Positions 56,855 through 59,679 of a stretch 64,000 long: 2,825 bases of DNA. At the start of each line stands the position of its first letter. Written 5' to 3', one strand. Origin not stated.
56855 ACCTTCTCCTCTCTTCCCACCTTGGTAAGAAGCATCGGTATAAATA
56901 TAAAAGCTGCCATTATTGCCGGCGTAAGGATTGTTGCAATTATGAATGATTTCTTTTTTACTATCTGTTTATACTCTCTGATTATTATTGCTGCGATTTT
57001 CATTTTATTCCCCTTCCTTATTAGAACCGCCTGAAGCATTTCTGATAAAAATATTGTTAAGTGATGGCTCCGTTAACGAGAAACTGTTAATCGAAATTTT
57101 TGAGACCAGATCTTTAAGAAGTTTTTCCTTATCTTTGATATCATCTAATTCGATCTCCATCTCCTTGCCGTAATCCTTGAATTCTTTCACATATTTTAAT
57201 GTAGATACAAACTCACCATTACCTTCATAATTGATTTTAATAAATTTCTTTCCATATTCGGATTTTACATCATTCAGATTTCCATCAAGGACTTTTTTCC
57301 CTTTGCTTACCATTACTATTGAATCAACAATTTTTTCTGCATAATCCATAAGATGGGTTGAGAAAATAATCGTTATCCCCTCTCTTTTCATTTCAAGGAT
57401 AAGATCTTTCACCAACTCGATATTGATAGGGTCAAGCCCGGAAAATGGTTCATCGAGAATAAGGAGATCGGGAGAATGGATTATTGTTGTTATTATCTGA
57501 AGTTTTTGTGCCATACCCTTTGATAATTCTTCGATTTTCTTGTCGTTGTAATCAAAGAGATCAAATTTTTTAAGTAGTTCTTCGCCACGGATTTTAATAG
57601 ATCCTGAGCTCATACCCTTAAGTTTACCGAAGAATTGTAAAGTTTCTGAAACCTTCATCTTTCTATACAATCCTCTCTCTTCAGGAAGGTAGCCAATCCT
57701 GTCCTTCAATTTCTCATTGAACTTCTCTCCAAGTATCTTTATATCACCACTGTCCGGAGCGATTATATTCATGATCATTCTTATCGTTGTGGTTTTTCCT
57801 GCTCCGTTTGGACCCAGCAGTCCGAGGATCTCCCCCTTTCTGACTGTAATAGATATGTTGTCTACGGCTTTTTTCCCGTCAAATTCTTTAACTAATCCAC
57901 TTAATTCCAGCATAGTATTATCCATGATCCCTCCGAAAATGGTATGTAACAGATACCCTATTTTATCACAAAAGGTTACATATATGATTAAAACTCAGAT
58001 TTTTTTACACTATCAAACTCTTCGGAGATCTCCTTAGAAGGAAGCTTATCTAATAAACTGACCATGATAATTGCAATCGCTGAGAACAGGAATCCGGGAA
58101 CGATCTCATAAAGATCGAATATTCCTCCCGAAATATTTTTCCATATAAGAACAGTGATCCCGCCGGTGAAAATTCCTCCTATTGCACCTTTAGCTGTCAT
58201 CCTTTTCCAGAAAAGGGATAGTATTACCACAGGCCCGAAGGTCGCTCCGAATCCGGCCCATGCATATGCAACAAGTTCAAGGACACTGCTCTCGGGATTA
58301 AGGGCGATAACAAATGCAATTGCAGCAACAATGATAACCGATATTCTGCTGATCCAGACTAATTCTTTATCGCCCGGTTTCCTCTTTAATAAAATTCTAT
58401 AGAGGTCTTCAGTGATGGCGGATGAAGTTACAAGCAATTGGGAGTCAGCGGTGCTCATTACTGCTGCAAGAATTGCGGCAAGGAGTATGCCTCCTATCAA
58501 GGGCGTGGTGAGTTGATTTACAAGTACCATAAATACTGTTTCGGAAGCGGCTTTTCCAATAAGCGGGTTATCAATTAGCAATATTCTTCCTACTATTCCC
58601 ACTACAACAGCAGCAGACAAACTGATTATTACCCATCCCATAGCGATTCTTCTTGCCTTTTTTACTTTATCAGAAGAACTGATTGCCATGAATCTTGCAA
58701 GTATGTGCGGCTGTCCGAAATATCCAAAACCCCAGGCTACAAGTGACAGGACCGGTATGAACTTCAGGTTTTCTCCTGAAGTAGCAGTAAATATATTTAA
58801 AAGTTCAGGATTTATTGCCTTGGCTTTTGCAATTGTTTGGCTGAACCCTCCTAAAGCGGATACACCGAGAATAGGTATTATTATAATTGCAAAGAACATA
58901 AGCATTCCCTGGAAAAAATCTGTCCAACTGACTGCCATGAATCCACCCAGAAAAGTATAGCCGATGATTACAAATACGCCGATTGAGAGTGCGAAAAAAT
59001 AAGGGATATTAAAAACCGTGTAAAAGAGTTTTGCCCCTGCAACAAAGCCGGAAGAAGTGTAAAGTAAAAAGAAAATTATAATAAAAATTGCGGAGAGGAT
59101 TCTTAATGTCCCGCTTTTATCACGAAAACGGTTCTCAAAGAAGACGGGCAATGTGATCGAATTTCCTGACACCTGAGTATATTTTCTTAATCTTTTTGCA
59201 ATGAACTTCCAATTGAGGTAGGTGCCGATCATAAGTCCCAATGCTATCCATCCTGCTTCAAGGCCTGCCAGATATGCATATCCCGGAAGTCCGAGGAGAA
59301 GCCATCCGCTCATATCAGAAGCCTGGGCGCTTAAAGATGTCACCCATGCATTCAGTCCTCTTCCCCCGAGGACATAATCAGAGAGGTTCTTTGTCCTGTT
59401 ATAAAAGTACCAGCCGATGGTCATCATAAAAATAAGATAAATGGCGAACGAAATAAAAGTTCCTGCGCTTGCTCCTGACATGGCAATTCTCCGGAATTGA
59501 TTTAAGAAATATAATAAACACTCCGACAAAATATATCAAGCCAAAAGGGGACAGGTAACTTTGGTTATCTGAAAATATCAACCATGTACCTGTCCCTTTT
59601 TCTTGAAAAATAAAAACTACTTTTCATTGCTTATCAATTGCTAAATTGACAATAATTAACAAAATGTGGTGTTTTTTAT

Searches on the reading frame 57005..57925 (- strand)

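Call 47: search_protein_families(library=pfam, proteins=[window:57005-57925:-], max_evalue=0.00001)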
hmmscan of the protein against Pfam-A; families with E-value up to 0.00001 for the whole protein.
window:57005-57925:- (306 aa): 3 families
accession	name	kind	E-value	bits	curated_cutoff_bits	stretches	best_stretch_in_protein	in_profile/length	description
PF00005.33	ABC_tran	-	6.6e-31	108.2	25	1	22-161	2-136/137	ABC transporter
PF13732.12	DrrA1-3_C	-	6.1e-16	59.3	27.4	1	215-295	1-79/81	ATP-binding protein DrrA1-3-like, C-terminal domain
PF13304.12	AAA_21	-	1.9e-13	51.6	27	1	131-191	235-298/304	AAA domain, putative AbiEii toxin, Type IV TA system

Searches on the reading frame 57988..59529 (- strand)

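Call 47: search_protein_families(library=pfam, proteins=[window:57988-59529:-], max_evalue=0.00001)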
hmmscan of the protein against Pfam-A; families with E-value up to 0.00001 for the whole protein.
window:57988-59529:- (513 aa): 1 family
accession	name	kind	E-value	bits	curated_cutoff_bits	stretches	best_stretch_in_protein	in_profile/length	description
PF00474.23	SSF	-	4.3e-105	352.3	22.8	1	52-456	1-406/406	Sodium:solute symporter family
